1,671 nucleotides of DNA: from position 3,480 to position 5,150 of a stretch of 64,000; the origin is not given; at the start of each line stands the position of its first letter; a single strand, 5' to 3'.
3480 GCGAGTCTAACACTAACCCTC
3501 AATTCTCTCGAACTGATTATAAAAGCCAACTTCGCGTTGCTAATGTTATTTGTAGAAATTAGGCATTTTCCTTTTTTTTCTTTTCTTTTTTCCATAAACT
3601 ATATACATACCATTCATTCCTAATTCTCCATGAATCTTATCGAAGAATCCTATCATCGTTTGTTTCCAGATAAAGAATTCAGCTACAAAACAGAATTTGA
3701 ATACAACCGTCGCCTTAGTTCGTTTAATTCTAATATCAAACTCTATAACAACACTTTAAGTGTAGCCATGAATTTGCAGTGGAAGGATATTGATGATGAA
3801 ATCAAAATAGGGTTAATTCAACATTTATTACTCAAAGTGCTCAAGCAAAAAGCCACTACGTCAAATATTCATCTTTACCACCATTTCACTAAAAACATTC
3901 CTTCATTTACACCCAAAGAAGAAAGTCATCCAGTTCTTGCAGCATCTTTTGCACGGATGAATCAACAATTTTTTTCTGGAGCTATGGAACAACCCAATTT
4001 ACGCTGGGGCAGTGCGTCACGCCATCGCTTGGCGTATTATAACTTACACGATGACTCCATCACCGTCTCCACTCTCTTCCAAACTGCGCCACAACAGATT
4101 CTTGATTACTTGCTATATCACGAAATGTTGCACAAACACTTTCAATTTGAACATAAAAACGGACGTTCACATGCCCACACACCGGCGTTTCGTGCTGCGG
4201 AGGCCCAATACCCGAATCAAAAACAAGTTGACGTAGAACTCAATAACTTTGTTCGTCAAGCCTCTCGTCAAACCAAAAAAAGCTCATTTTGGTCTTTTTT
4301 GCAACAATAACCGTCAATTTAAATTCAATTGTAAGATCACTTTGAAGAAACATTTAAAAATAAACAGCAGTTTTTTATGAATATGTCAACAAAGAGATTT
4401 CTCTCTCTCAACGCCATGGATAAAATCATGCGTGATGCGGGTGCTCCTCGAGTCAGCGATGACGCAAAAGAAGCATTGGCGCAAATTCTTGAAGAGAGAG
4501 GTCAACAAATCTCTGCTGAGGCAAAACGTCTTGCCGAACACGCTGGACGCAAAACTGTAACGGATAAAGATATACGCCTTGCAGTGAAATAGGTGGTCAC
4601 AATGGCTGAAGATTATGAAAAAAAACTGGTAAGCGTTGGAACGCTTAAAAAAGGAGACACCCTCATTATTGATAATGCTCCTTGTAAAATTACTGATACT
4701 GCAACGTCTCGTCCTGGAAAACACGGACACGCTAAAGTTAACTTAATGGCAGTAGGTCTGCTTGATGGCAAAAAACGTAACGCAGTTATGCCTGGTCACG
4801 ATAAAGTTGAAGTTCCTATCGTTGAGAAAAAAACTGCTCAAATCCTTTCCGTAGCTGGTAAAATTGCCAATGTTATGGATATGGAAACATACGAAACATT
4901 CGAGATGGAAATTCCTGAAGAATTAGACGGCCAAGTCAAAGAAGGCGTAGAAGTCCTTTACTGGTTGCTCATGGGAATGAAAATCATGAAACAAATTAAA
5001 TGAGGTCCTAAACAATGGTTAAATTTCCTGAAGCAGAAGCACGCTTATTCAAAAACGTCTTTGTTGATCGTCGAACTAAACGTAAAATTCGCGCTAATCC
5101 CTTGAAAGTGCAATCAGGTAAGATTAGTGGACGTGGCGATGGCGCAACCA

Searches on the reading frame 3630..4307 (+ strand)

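Call 38: search_protein_families(library=pfam, proteins=[window:3630-4307:+], max_evalue=0.01)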
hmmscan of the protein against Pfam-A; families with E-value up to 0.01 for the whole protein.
window:3630-4307:+ (226 aa): 2 families
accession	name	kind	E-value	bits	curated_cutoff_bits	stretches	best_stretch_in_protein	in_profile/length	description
PF10263.15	SprT-like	-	2.7e-07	30.8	25.6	1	105-196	3-97/108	SprT-like family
PF01863.23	YgjP-like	-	0.0015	19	26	1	102-169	119-177/207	YgjP-like, metallopeptidase domain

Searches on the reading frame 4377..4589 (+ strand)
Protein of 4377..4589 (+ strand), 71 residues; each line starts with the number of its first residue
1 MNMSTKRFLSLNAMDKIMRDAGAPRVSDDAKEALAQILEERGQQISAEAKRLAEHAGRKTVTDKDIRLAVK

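Call 38: search_protein_families(library=pfam, proteins=[window:4377-4589:+], max_evalue=0.01)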
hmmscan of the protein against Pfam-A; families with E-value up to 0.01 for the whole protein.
window:4377-4589:+ (71 aa): 8 families
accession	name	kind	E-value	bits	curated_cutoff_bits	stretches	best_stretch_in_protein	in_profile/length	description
PF00808.29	CBFD_NFYB_HMF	-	1.3e-16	61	21.4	1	9-70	3-65/65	Histone-like transcription factor (CBF/NF-Y) and archaeal histone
PF00125.30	Histone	-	2e-08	34.9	26.4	1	21-71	70-120/122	Core histone H2A/H2B/H3/H4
PF15511.12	CENP-T_C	-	3.3e-07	30.8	28.1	1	18-68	22-72/108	Centromere kinetochore component CENP-T histone fold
PF02969.23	TAF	-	2.4e-05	24.8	21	1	13-71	8-66/66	TATA box binding protein associated factor (TAF)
PF07524.19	Bromo_TP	-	7.1e-05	23.2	24.6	1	16-69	14-67/77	Bromodomain associated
PF02291.21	TFIID-31kDa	-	0.00012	22.6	29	1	12-71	9-68/122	Transcription initiation factor IID, 31kD subunit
PF15630.12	CENP-S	-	0.00078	20.2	28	1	26-70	26-70/76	CENP-S protein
PF10346.14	Con-6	-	0.0015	18.8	25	0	24-42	16-34/34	Conidiation protein 6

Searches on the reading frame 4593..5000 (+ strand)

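Call 38: search_protein_families(library=pfam, proteins=[window:4593-5000:+], max_evalue=0.01)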
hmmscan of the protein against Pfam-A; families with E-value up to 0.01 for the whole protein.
window:4593-5000:+ (136 aa): 2 families
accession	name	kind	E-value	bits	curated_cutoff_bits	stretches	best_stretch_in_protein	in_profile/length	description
PF21485.3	IF5A-like_N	-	7.6e-18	64.6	27.1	1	14-68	7-61/63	Translation initiation factor 5A-like, N-terminal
PF08207.18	EFP_N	-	1.5e-05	25.3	23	1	15-72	2-58/58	Elongation factor P (EF-P) KOW-like domain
